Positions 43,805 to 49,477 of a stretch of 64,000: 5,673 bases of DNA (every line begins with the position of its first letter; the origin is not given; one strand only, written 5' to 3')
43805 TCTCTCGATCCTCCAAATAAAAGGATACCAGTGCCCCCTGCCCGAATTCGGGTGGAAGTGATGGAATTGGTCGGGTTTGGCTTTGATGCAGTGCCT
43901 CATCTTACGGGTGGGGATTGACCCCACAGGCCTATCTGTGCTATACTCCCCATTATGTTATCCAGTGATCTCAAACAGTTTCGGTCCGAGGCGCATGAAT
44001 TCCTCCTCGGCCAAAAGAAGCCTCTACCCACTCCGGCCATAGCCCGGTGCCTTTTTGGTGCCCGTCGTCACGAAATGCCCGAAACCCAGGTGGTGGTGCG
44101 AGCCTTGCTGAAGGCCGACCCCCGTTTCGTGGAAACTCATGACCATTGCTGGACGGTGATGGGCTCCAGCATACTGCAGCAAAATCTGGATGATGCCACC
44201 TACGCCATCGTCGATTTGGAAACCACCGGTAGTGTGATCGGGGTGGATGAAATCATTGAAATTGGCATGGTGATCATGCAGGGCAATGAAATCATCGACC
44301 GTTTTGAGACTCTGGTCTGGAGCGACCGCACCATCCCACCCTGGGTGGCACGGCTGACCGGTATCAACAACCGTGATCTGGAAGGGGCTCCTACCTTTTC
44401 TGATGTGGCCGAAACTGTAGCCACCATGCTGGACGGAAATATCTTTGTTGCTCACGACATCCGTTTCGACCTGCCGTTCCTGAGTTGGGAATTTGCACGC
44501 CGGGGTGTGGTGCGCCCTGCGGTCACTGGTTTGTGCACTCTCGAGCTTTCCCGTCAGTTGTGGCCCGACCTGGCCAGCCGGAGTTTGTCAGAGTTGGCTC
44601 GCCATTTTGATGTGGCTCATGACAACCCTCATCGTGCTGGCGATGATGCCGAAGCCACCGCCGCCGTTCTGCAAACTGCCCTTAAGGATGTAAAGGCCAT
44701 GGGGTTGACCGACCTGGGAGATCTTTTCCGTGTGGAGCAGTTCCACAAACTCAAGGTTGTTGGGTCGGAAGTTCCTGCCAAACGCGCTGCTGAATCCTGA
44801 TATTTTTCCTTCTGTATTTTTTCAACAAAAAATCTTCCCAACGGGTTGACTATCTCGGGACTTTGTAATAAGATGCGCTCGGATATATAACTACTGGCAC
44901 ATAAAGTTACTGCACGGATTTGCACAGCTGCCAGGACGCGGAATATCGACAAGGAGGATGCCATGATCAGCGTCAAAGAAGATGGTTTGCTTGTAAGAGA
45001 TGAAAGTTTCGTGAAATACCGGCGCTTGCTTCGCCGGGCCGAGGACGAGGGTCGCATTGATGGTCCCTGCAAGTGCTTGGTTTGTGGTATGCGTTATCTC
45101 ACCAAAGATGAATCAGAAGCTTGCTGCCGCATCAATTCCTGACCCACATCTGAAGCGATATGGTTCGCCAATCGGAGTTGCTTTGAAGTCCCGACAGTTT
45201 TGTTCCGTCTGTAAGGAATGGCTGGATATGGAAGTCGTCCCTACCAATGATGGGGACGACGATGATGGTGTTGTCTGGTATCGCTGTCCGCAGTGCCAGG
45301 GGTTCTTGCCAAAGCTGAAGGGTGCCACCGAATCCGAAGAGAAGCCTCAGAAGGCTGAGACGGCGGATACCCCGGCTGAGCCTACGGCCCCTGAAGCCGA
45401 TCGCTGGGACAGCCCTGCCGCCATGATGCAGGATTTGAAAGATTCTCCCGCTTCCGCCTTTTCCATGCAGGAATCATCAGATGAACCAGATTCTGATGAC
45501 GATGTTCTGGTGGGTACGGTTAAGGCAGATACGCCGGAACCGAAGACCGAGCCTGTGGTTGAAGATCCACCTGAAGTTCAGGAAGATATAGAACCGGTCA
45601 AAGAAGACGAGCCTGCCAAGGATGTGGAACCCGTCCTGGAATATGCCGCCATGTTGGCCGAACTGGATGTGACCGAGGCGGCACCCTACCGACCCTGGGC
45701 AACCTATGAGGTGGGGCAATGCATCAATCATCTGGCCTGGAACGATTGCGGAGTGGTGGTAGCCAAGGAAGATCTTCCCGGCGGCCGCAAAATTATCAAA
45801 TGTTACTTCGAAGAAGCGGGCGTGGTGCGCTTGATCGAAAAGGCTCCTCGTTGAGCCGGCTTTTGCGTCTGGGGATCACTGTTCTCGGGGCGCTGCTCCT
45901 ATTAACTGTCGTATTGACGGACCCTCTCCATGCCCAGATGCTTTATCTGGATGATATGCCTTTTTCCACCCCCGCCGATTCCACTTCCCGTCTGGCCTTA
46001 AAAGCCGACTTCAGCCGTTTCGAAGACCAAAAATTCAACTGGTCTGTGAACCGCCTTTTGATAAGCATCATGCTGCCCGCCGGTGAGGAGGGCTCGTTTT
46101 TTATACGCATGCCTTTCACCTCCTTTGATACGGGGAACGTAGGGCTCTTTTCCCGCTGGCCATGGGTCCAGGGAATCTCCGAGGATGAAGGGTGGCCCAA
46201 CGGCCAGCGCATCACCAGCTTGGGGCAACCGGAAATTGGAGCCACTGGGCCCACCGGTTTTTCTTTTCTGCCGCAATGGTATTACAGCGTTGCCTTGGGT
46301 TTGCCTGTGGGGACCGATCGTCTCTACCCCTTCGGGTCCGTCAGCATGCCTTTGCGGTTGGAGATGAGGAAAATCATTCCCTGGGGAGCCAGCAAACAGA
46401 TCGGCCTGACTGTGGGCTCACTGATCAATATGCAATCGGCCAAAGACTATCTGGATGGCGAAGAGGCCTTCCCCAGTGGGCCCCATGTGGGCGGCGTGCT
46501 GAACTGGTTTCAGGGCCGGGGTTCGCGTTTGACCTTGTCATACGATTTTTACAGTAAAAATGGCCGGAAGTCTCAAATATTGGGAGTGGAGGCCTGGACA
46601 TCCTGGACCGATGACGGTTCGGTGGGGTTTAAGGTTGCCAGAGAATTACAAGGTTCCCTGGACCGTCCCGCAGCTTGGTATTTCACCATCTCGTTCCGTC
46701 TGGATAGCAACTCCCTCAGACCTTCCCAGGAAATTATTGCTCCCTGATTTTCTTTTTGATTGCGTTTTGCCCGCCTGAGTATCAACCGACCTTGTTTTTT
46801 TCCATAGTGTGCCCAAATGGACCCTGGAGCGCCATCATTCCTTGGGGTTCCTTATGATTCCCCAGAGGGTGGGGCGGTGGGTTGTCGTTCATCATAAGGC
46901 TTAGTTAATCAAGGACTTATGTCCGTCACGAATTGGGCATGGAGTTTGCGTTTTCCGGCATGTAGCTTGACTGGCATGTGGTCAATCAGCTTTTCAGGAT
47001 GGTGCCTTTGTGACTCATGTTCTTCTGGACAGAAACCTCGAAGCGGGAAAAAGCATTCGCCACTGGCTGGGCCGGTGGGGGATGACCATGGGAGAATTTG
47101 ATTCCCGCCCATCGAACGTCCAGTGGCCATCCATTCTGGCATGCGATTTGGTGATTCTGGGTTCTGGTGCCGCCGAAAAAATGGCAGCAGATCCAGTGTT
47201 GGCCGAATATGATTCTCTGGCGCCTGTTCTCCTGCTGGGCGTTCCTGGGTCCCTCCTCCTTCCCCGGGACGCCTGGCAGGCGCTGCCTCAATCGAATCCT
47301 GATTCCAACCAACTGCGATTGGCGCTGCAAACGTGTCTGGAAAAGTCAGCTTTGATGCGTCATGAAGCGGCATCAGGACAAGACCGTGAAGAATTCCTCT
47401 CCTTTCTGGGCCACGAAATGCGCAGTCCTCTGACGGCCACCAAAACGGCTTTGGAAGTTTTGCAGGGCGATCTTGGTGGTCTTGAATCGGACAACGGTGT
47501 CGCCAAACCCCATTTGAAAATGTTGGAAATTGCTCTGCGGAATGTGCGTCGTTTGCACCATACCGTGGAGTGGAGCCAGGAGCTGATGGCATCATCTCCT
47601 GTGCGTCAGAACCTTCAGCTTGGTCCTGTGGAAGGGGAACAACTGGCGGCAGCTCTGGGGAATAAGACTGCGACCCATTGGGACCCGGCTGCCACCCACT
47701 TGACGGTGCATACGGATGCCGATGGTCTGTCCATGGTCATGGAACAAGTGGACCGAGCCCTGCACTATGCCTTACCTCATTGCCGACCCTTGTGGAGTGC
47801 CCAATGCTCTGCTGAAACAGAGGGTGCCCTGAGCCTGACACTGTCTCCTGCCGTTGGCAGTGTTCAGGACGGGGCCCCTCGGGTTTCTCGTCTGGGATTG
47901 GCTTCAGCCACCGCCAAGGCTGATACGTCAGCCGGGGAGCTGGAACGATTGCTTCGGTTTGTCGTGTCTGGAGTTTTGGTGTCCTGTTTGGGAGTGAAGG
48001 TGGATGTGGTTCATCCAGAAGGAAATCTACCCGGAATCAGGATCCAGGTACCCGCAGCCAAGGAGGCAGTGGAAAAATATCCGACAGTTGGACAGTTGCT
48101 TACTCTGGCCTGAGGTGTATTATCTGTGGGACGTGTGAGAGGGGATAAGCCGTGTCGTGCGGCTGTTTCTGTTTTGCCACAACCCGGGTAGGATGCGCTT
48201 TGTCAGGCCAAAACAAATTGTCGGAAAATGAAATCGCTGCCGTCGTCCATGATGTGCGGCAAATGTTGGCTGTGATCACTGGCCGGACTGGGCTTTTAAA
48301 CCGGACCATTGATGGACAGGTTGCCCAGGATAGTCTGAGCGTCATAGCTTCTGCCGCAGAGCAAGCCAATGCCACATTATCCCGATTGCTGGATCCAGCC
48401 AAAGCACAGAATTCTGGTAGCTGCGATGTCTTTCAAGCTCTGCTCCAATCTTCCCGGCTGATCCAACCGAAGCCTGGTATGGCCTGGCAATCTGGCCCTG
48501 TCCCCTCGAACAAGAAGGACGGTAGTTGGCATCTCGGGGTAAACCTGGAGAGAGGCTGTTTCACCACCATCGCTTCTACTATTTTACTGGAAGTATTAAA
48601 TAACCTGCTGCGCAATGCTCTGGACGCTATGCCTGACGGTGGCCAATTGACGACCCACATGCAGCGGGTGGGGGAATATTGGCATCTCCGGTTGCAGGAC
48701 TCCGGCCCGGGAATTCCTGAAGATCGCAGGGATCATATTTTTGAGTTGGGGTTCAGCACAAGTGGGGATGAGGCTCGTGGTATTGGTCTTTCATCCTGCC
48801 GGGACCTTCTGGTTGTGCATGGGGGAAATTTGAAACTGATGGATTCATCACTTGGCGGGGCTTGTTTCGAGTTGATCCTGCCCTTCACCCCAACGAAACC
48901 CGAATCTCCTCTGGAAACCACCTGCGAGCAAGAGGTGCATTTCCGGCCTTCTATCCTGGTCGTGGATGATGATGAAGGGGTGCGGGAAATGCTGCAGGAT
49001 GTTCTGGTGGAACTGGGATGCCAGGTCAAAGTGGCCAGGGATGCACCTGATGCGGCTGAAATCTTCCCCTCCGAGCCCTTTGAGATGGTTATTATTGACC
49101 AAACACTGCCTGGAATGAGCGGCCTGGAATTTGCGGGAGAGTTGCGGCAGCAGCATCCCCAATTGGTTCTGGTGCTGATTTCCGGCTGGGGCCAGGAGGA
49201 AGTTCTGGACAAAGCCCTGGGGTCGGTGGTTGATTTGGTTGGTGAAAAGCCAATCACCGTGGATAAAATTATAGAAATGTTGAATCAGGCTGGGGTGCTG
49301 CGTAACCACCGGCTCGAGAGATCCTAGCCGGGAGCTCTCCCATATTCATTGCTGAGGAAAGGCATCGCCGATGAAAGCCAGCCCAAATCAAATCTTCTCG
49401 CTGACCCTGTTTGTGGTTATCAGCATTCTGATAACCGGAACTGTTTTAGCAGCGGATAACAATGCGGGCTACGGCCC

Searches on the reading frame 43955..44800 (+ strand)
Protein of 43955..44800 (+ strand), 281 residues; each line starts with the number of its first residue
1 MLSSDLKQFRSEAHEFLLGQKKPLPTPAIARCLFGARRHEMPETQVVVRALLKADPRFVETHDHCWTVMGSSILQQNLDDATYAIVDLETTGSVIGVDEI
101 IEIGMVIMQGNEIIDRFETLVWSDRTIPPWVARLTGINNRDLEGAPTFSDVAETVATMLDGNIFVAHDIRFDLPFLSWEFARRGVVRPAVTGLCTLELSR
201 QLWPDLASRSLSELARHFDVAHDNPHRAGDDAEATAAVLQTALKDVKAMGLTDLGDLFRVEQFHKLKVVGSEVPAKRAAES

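Call 11: search_protein_families(library=pfam, proteins=[window:43955-44800:+], max_evalue=0.001)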
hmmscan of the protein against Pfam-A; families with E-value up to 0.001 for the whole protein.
window:43955-44800:+ (281 aa): 2 families
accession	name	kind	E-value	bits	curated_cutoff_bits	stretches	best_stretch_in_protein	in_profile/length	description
PF00929.31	RNase_T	-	8.1e-34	118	24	1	85-239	2-164/164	Exonuclease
PF21762.3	DEDDh_C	-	0.00082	20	27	0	163-238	109-184/188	DNA polymerase III subunit epsilon-like, C-terminal domain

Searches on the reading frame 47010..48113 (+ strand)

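Call 12: search_protein_families(library=pfam, proteins=[window:47010-48113:+], max_evalue=0.001)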
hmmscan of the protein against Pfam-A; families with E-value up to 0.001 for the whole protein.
window:47010-48113:+ (367 aa): 1 family
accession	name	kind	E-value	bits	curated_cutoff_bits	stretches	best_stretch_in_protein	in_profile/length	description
PF00512.31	HisKA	-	5.7e-07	29.9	26.9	1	126-187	2-55/66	His Kinase A (phospho-acceptor) domain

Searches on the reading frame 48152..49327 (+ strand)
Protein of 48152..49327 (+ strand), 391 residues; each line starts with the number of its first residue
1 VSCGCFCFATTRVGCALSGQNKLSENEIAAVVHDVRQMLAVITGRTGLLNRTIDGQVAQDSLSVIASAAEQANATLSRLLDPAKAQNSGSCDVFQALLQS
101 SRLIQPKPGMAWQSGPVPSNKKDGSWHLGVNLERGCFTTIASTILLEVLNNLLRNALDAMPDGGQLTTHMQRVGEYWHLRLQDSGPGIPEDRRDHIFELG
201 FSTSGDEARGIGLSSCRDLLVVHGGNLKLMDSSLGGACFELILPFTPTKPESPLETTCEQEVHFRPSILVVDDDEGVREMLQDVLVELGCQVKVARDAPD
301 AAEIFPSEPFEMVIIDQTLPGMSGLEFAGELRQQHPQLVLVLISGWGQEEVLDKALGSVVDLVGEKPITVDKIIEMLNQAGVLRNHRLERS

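Call 12: search_protein_families(library=pfam, proteins=[window:48152-49327:+], max_evalue=0.001)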
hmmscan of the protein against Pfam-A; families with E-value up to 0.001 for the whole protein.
window:48152-49327:+ (391 aa): 3 families
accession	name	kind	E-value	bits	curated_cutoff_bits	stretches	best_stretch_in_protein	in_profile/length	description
PF02518.31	HATPase_c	-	3.2e-20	73.1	26.4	1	144-246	5-110/111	Histidine kinase-, DNA gyrase B-, and HSP90-like ATPase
PF00072.30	Response_reg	-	8.5e-20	71.4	30.2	1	268-377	1-110/111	Response regulator receiver domain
PF00512.31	HisKA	-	6.8e-06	26.5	26.9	1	27-87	5-65/66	His Kinase A (phospho-acceptor) domain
